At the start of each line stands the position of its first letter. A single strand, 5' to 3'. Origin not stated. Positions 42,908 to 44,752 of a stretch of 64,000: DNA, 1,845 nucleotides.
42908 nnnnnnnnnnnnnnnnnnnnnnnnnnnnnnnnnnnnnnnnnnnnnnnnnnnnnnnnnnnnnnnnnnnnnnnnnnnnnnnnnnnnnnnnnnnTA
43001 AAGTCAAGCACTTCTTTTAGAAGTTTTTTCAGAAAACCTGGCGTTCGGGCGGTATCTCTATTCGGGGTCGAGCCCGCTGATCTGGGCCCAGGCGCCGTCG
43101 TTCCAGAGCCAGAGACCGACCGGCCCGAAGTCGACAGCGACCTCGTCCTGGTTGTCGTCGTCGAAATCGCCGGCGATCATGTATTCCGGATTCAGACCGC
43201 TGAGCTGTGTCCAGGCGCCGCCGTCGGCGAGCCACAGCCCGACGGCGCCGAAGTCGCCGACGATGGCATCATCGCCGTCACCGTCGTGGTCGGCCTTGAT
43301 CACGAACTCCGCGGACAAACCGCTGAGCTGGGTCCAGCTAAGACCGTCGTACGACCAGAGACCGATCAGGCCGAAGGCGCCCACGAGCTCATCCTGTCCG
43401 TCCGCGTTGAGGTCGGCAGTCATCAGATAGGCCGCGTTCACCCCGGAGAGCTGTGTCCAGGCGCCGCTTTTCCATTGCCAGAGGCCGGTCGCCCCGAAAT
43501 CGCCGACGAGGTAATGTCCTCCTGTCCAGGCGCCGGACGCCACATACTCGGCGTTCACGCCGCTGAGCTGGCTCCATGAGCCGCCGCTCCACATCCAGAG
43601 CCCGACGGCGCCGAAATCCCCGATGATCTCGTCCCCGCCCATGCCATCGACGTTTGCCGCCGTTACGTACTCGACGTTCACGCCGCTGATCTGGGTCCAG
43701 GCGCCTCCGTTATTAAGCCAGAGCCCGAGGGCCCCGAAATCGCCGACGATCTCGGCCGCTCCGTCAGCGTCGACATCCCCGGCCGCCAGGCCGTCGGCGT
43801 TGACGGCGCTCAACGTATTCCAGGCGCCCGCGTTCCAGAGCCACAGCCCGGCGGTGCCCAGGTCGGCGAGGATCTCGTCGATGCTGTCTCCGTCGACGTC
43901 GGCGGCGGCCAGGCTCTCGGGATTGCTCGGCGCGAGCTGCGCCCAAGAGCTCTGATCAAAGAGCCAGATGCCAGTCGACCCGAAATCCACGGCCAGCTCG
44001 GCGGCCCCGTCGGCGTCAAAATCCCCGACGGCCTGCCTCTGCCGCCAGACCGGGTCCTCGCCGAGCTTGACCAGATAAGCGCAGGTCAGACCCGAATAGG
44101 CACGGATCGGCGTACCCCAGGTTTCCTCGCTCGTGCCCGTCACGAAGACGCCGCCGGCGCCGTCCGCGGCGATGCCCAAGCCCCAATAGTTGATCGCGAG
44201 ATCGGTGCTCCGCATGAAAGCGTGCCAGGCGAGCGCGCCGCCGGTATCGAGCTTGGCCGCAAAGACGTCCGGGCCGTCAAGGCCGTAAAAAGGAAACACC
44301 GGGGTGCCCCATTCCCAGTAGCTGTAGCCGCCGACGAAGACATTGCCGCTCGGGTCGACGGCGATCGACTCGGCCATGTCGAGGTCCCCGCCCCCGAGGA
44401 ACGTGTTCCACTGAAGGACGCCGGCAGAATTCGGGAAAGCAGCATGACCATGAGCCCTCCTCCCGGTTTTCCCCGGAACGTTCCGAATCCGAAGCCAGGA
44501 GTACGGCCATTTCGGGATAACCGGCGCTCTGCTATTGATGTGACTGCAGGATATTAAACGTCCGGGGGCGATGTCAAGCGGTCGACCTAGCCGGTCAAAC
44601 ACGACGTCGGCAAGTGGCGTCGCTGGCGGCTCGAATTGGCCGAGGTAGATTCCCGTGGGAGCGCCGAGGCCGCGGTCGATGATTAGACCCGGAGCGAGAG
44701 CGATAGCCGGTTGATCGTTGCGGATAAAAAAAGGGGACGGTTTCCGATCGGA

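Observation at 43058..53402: Copper module (MCO plus CusB-YHS adaptor) bracketed by diverged direct-repeat paralogs of a secreted SBBP/propeller protein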

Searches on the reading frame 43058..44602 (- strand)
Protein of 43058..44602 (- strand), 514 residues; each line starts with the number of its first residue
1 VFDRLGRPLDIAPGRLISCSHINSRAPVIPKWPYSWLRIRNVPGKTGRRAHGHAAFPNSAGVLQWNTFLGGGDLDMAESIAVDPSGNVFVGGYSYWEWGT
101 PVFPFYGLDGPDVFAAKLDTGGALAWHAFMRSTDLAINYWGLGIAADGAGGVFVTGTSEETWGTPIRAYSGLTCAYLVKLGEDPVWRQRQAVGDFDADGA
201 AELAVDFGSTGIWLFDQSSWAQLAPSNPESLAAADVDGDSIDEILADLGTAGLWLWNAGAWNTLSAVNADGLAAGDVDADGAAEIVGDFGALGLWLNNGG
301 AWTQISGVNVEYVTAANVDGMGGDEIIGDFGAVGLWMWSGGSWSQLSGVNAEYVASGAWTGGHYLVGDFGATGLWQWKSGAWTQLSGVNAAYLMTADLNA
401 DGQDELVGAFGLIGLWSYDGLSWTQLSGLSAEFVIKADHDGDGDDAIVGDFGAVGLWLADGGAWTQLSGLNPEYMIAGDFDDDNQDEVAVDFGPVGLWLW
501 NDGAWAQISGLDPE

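Call 5: search_protein_families(library=pfam, proteins=[window:43058-44602:-], max_evalue=0.01)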
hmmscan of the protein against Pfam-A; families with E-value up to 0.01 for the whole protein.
window:43058-44602:- (514 aa): 2 families
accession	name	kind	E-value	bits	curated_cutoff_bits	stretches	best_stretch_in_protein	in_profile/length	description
PF06739.17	SBBP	-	2.2e-08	34.3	20.5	1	72-94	10-32/38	Beta-propeller repeat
PF14783.12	BBS2_Mid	-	0.0052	17.3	27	0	192-286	4-97/108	Ciliary BBSome complex subunit 2, middle region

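Call 22: find_homologous_proteins(query=window:43058-44602:-, max_evalue=1e-10)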
Query window:43058-44602:- (514 aa): 267 proteins with E <= 1e-10 among 8000 candidates; the best 120 are listed.
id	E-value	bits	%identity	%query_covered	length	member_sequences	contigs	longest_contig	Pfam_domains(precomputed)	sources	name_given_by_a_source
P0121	2.7e-295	999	81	90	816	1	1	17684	PF06739.18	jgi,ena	-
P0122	4.8e-295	998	80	90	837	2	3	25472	PF06739.18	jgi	jgi:hypothetical protein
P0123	1.1e-272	924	76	90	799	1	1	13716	PF06739.18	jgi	jgi:hypothetical protein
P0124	1.5e-271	920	75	90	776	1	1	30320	PF06739.18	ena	-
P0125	1.5e-269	914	75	90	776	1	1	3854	PF06739.18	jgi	jgi:hypothetical protein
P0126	3.6e-261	886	76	90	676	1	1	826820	PF06739.18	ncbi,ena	-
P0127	6.8e-260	882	70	89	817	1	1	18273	PF06739.18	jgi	-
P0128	4.7e-256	869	71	91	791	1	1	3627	PF06739.18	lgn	-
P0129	5.5e-242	823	68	90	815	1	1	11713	PF06739.18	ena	-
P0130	2.1e-233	794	63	90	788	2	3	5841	PF06739.18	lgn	-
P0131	6.0e-227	773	59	91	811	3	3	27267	PF06739.18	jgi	jgi:hypothetical protein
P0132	1.6e-218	745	58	90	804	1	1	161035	PF06739.18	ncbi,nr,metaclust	ncbi:MAG: hypothetical protein A2W03_08930 [Candidatus Aminicenantes bacterium RBG_16_63_16]|nr:MAG:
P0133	2.0e-218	745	58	89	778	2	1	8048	PF01436.28,PF06739.18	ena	-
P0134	7.6e-218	743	73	69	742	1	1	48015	PF06739.18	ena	-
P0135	4.8e-214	731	68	88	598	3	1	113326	PF06739.18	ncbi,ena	-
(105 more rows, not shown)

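Call 23: find_encoding_contigs(protein=P0122, flank=10000, max_places=3)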
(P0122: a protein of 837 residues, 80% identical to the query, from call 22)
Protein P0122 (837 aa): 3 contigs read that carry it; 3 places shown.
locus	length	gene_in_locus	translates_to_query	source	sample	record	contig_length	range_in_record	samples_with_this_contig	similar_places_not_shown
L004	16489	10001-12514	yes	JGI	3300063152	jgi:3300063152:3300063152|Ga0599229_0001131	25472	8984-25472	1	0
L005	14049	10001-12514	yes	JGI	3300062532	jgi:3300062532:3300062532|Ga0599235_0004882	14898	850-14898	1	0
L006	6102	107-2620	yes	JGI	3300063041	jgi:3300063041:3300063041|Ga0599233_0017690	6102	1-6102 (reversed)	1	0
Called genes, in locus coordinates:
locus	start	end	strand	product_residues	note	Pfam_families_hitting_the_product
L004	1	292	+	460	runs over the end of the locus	PF00557:Peptidase_M24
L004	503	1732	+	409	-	PF00144:Beta-lactamase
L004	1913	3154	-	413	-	PF00999:Na_H_Exchanger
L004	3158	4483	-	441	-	PF07690:MFS_1, PF12832:MFS_1_like, PF07690:MFS_1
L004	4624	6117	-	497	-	-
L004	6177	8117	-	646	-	PF06739:SBBP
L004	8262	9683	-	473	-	PF25778:DUF7948, PF06739:SBBP (weak)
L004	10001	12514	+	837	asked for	PF06739:SBBP (weak)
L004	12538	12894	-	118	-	-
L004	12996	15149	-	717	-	PF10459:Peptidase_S46, PF13365:Trypsin_2 (faint)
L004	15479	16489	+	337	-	?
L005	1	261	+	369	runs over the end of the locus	?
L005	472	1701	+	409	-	PF00144:Beta-lactamase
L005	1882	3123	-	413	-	PF00999:Na_H_Exchanger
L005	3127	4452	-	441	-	PF07690:MFS_1, PF12832:MFS_1_like, PF07690:MFS_1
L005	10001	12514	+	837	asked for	PF06739:SBBP (weak)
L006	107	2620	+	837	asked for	PF06739:SBBP (weak)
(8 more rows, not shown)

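Call 24: find_encoding_contigs(protein=P0121, flank=10000, max_places=3)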
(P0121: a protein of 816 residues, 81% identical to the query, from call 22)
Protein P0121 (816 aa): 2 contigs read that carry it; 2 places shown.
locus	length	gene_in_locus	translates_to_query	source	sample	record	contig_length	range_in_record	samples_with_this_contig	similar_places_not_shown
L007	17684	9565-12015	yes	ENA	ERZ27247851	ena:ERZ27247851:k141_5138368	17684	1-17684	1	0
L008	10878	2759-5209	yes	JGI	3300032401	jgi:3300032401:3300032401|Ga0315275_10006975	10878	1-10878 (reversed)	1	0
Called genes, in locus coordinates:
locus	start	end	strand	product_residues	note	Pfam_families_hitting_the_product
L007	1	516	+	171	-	?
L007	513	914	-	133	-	PF01850:PIN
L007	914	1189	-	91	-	PF02604:PhdYeFM_antitox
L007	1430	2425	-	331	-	PF00532:Peripla_BP_1, PF13407:Peripla_BP_4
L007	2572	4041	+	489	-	PF00083:Sugar_tr, PF07690:MFS_1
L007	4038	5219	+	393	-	PF07221:GlcNAc_2-epim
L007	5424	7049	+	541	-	PF00474:SSF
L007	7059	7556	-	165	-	-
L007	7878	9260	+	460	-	PF00557:Peptidase_M24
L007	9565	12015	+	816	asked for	PF06739:SBBP (weak)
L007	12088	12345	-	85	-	PF04945:YHS (weak)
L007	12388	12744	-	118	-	-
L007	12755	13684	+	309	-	-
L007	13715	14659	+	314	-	-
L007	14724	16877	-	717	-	PF10459:Peptidase_S46, PF13365:Trypsin_2 (faint)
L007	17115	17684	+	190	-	?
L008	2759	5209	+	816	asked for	PF06739:SBBP (weak)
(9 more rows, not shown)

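Call 35: find_related_loci(query=window:43058-44602:-, collection=metagenome_contigs, flank=10000)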
Query window:43058-44602:- (514 aa) in metagenome_contigs; peptide patterns used: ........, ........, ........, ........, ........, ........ (x = any residue, [..] = any of these).
41 stretches matched a pattern, but none encodes a relative of the query by tblastn (E <= 1e-3).
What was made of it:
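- Tried and rejected: Metagenome scan with copy A. It returned nothing (call 35).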

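Call 72: predict_structure(alignment_id=A3)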
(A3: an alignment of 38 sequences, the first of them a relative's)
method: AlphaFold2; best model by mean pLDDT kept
length: 816 residues; sequences in the alignment: 38
mean_pLDDT: 84.0   pTM: 0.69
mean pLDDT of the five models: 84.0, 83.5, 83.2, 83.2, 83.0
residues with pLDDT >= 90: 421; 70-90: 307; 50-70: 38; < 50: 50
segments of 3 or more residues with pLDDT < 50: 1-3, 18-64
pLDDT, mean of each block of 10 residues (from residue 1): 67 58 27 20 21 22 57 87 90 93 93 92 89 94 92 95 94 91 97 91 93 95 92 94 96 93 92 96 93 95 95 87 90 95 89 95 95 89 86 90 75 86 85 73 77 85 77 86 67 90 90 88 88 89 91 85 87 84 90 82 87 81 83 81 87 82 85 82 87 84 90 85 90 85 91 85 88 85 94 85 93 79
secondary structure, 60 per line:
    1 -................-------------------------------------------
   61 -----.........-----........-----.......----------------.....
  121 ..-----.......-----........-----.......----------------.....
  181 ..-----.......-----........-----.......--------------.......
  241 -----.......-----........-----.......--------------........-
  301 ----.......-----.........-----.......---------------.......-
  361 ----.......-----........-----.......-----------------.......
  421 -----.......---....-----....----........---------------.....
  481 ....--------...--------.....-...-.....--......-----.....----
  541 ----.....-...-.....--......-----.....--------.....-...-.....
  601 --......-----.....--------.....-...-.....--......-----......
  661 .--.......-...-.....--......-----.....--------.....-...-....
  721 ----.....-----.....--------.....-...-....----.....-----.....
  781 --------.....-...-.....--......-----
elements in order (helices of 4 or more, strands of 3 or more residues): H2-17 E66-74 E80-87 E93-99 E116-122 E128-134 E140-147 E153-159 E176-182 E188-194 E200-207 E213-219 E234-240 E246-252 E258-265 E271-277 E292-299 E305-311 E317-325 E331-337 E353-359 E365-371 E377-384 E390-396 E414-420 E426-432 H436-439 E445-448 E453-460 E476-484 E493-495 E504-508 E514-518 E521-526 E532-536 E545-549 E555-559 E562-567 E573-577 E586-590 E596-600 E603-608 E614-618 E627-631 E637-641 E644-649 E655-661 E664-670 E676-680 E683-688 E694-698 E707-711 E717-720 E725-729 E735-739 E748-752 E758-761 E766-770 E776-780 E789-793 E799-803 E806-811

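Call 74: fold_search(model_id=the predicted structure, library=pdb)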
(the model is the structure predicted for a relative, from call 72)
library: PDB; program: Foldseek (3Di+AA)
matches with E <= 10: 998; with E <= 0.001: 463
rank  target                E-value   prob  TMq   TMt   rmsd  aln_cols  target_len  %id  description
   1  7fh6                  3.4e-24  1.00  0.43  0.53   5.4       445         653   24  Friedel-Crafts alkylation enzyme CylK (released 2022-02-16)
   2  7fh7                  3.4e-24  1.00  0.42  0.53   5.9       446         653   24  Friedel-Crafts alkylation enzyme CylK mutant Y37F (released 2022-02-16)
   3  7fh8                  7.4e-24  1.00  0.42  0.52   5.8       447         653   24  Friedel-Crafts alkylation enzyme CylK mutant H391A (released 2022-02-16)
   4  7roo                  1.8e-22  1.00  0.42  0.52   5.6       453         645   23  Crystal structure of Friedel-Crafts alkylating enzyme CylK from Cylindospermum licheniforme with bromide (released 2022-03-23)
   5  7ron                  2.4e-22  1.00  0.42  0.54   5.2       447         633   25  Crystal structure of the Friedel-Crafts alkylating enzyme CylK from Cylindospermum licheniforme (released 2022-03-23)
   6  9e2g_2B               1.6e-10  1.00  0.28  0.36  22.7       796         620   10  Cryo-EM structure of 48 nm repeat of microtubule doublet from T. brucei flagellum (released 2025-03-12)
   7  2ymu_A                1.8e-10  1.00  0.29  0.40  23.4       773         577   12  Structure of a highly repetitive propeller structure (released 2012-10-17)
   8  6u42_5L               2.2e-10  1.00  0.27  0.34  23.1       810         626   11  Natively decorated ciliary doublet microtubule (released 2019-11-13)
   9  8snb_4A               2.9e-10  1.00  0.25  0.32  22.9       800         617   10  atomic model of sea urchin sperm doublet microtubule (48-nm periodicity) (released 2023-06-28)
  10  3sfz                  5.5e-10  1.00  0.29  0.22  18.6       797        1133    8  Crystal structure of full-length murine Apaf-1 (released 2011-08-24)
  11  6mgl_A                1.2e-09  1.00  0.25  0.27  22.7       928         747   12  Crystal structure of the catalytic domain from GH74 enzyme PoGH74 from Paenibacillus odorifer, D60A mutant in complex  (released 2019-01-23)
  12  9d5n_CH               1.4e-09  1.00  0.28  0.36  21.6       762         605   10  48-nm doublet microtubule from Trichomonas vaginalis strain G3 (released 2025-05-14)
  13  9a2d_C                1.6e-09  1.00  0.30  0.20  20.9       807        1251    7  Modeling of the ciliary Intraflagellar transport-A complex (released 2024-05-10)
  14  4a2l_C                1.7e-09  1.00  0.26  0.28  22.3       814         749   11  Structure of the periplasmic domain of the heparin and heparan sulphate sensing hybrid two component system BT4663 in  (released 2012-05-02)
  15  9e2g_2C               1.9e-09  1.00  0.27  0.34  22.1       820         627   12  Cryo-EM structure of 48 nm repeat of microtubule doublet from T. brucei flagellum (released 2025-03-12)
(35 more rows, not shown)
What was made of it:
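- Closest known: CylK beta-propeller domain. Same: The top structural match is CylK (E 3e-24, 24% identity; call 74).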

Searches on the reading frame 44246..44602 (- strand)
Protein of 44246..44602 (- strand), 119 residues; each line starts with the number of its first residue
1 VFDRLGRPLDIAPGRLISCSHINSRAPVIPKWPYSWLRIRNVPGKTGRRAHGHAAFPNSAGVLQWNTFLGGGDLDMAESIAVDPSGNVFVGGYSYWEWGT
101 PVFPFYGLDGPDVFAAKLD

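Call 54: find_homologous_proteins(query=window:44246-44602:-, max_evalue=0.001)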
Query window:44246-44602:- (119 aa): 2 proteins with E <= 0.001 among 9 candidates.
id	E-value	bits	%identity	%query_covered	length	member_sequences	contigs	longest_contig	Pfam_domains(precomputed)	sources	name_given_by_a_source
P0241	4.0e-13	67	77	37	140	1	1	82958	PF06739.18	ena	-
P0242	2.3e-5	42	51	38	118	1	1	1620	PF06739.18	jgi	-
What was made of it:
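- Tried and rejected: A protein search with the first 119 residues of the A frame found nothing resembling that truncated form (call 54).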

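Call 55: find_encoding_contigs(protein=P0241, flank=10000, max_places=3)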
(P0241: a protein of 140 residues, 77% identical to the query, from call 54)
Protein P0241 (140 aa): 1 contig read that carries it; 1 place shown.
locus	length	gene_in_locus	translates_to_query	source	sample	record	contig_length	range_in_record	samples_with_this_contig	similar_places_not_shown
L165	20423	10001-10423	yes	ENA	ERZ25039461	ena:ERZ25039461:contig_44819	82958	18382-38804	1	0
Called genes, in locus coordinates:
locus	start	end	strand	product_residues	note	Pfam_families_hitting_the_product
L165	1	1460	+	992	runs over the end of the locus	PF07940:Hepar_II_III_C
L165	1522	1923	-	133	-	PF01850:PIN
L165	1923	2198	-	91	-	PF02604:PhdYeFM_antitox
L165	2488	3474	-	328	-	PF00532:Peripla_BP_1, PF13407:Peripla_BP_4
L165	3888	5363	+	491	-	PF00083:Sugar_tr, PF07690:MFS_1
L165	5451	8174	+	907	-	PF07221:GlcNAc_2-epim, PF00474:SSF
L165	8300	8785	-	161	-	-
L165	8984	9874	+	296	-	PF06739:SBBP (weak)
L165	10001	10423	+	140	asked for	PF06739:SBBP (faint)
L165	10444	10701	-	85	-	-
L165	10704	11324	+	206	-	-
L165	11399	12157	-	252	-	PF25954:Beta-barrel_RND_2, PF25967:RND-MFP_C (weak), PF25975:CzcB_C, PF25989:YknX_C (weak), PF04945:YHS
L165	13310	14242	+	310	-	-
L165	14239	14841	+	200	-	-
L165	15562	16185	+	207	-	-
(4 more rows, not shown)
